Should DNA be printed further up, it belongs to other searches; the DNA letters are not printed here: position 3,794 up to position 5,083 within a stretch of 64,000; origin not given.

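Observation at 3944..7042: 1032-aa 'modular pilin': textbook type IV prepilin N-terminus fused to about 1000 aa of repeat modules and a Cys-rich tail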

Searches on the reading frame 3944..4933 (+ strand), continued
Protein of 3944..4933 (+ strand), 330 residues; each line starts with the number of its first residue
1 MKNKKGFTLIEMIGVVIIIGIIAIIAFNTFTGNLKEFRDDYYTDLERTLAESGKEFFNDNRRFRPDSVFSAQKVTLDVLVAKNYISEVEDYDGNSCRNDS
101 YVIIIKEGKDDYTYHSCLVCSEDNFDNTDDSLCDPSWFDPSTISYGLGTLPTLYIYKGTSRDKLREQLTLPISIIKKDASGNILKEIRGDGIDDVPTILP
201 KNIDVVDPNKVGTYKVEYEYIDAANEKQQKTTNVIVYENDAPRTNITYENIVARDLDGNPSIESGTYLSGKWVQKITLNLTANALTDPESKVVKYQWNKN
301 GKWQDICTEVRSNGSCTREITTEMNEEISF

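Call 66: find_encoding_contigs(protein=P0152, flank=4000, max_places=10)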
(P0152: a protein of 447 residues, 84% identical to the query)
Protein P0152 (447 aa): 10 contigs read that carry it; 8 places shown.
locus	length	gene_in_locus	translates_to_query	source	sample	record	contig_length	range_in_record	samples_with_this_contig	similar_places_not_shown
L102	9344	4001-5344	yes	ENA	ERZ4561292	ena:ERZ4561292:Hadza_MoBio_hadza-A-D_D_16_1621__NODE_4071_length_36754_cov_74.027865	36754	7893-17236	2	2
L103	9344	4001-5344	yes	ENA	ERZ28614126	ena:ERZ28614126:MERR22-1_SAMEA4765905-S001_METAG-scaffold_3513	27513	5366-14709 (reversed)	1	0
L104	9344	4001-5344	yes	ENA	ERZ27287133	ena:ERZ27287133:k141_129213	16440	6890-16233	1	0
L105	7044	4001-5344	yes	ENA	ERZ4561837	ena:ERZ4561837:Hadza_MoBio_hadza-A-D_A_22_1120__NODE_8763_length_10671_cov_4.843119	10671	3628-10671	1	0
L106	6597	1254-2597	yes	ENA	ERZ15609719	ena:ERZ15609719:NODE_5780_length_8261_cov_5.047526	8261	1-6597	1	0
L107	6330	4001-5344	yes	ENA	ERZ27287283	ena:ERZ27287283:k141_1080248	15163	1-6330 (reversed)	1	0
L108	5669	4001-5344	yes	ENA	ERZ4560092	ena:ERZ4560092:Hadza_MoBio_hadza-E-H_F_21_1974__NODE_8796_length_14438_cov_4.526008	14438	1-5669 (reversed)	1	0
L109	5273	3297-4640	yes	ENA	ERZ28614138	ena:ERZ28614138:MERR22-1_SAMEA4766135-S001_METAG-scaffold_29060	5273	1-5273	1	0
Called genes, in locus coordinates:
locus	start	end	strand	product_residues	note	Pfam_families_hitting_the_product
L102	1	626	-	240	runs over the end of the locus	PF20918:SPOCS_spoVID-N (faint)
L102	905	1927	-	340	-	PF13180:PDZ_2 (weak), PF05362:Lon_C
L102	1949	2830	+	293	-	-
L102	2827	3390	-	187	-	-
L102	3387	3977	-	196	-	-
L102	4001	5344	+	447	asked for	PF00437:T2SSE, PF13555:AAA_29 (faint)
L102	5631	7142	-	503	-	-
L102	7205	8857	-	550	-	PF00753:Lactamase_B, PF12706:Lactamase_B_2 (weak), PF22505:RNase_J_b_CASP, PF07521:RMMBL (weak), PF17770:RNase_J_C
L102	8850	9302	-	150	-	-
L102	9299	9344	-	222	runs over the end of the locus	PF14622:Ribonucleas_3_3, PF00636:Ribonuclease_3, PF00035:dsrm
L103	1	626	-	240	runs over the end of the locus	PF20918:SPOCS_spoVID-N (faint)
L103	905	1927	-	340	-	PF13180:PDZ_2 (weak), PF05362:Lon_C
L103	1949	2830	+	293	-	-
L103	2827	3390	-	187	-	-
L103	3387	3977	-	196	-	-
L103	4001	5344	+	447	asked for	PF00437:T2SSE, PF13555:AAA_29 (faint)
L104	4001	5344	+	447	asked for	PF00437:T2SSE, PF13555:AAA_29 (faint)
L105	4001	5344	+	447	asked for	PF00437:T2SSE, PF13555:AAA_29 (faint)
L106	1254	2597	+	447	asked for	PF00437:T2SSE, PF13555:AAA_29 (faint)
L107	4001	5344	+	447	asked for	PF00437:T2SSE, PF13555:AAA_29 (faint)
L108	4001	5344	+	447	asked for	PF00437:T2SSE, PF13555:AAA_29 (faint)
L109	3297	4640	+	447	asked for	PF00437:T2SSE, PF13555:AAA_29 (faint)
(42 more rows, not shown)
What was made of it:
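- On Type IV pilin / prepilin (class III signal peptide; Pfam PF07963, TIGR02532): An attempt to find the ATPase of the window's own species by shared samples failed (call 66).
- Tried and rejected: Finding the species' own ATPase through shared samples (call 66).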

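Call 77: search_protein_families(library=ncbifam, proteins=[L019:18758-20056:-, L093:9374-9913:-, L093:8858-9361:-, L015:10001-10414:+], max_evalue=0.01)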
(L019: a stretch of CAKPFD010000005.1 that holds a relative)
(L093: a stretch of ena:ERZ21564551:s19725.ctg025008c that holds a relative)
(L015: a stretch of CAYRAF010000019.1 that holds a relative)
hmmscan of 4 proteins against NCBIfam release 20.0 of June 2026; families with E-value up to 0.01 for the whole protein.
L019:18758-20056:- (432 aa): 31 families (the best 25 are shown)
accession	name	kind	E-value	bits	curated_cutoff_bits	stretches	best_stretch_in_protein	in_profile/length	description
TIGR02533.1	type_II_gspE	equivalog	5.7e-139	463.9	630.25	1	7-390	106-485/486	type II secretion system ATPase GspE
TIGR02538.1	type_IV_pilB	equivalog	3e-131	438.8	675.65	1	7-390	178-561/564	type IV-A pilus assembly ATPase PilB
NF007755.0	PRK10436.1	equivalog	8.2e-129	430.3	617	1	6-393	81-461/465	type II secretion system protein GspE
NF053534.1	T4PilAsmATPsTfpB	equivalog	1.8e-118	396.5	850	1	6-391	197-582/584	type IV pilus assembly ATPase TfpB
NF041000.1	ATPase_ComGA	equivalog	1e-83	280.4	300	1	16-281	2-266/267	competence type IV pilus ATPase ComGA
TIGR01420.1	pilT_fam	subfamily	1.9e-52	178.6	319.1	1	15-281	3-269/343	PilT/PilU family type 4a pilus ATPase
TIGR02525.1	plasmid_TraJ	equivalog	2.9e-28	98.9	368.3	1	135-261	140-273/372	plasmid transfer ATPase TraJ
TIGR02524.1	dot_icm_DotB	equivalog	3.5e-22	79.1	463.3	1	140-259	130-258/358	Dot/Icm type IV secretion system ATPase DotB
TIGR02782.1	TrbB_P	equivalog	1.2e-17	64.2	304.55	1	133-260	126-255/303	P-type conjugative transfer ATPase TrbB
NF058587.1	archaellum_moto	equivalog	1.3e-17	63.7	550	1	139-258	270-394/527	archaellum flagellar ATPase motor FlaI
TIGR02788.1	VirB11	equivalog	2.1e-17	63.1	249.95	1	133-262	133-267/308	P-type DNA transfer ATPase VirB11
NF010469.0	PRK13894.1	subfamily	2.3e-16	60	508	1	129-258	135-265/320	conjugal transfer ATPase TrbB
TIGR03819.1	heli_sec_ATPase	hypoth_equivalog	2.3e-14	53.4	373.15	1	60-257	97-297/340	TadA family conjugal transfer-associated ATPase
NF010407.0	PRK13833.1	subfamily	1.6e-13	50.8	499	1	147-263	147-265/323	conjugal transfer protein TrbB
NF010425.0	PRK13851.1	equivalog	1.1e-10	41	461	1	128-259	146-282/344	type IV secretion system protein VirB11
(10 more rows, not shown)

L093:9374-9913:- (179 aa): 1 family
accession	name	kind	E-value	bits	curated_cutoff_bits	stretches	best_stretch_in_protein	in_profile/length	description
NF040982.1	ComGD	equivalog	0.0035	17.7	70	1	8-51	1-44/139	competence type IV pilus minor pilin ComGD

L093:8858-9361:- (167 aa): 2 families
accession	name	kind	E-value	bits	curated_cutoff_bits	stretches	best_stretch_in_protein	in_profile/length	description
NF007800.0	PRK10506.1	equivalog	0.003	17.4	158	1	3-59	7-63/163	prepilin peptidase-dependent protein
NF041013.1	T4P_ComGE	equivalog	0.0061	16.6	49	1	3-48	2-47/83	competence type IV pilus minor pilin ComGE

L015:10001-10414:+ (138 aa): 8 families
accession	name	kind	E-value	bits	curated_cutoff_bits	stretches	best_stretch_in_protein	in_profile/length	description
NF007862.0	PRK10574.1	equivalog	3.5e-07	30.5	138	1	1-37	1-37/145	prepilin peptidase-dependent pilin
TIGR02532.1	IV_pilin_GFxxxE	domain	1.8e-06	27.5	16.3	1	5-27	2-24/24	prepilin-type N-terminal cleavage/methylation domain-containing protein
TIGR01710.1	typeII_sec_gspG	equivalog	2.7e-06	27.4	88.85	1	6-60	2-56/134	type II secretion system major pseudopilin GspG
NF041775.1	typeIV_PilA_Myxo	equivalog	2.9e-06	27.4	400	1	4-58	10-64/214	type IV pilin protein PilA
NF040999.1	pilin_ComGC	equivalog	5.6e-05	23.2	75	1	5-50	2-47/84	competence type IV pilus major pilin ComGC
NF041013.1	T4P_ComGE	equivalog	0.00084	19.4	49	1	2-33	1-32/83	competence type IV pilus minor pilin ComGE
TIGR02596.1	TIGR02596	subfamily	0.00089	19.4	70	1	7-34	1-28/196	Verru_Chthon cassette protein D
TIGR01708.2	typeII_sec_gspH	equivalog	0.0024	17.9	80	1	5-30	2-27/169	type II secretion system minor pseudopilin GspH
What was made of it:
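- The clade's ATPase scores best against GspE, slightly above PilB (call 77).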
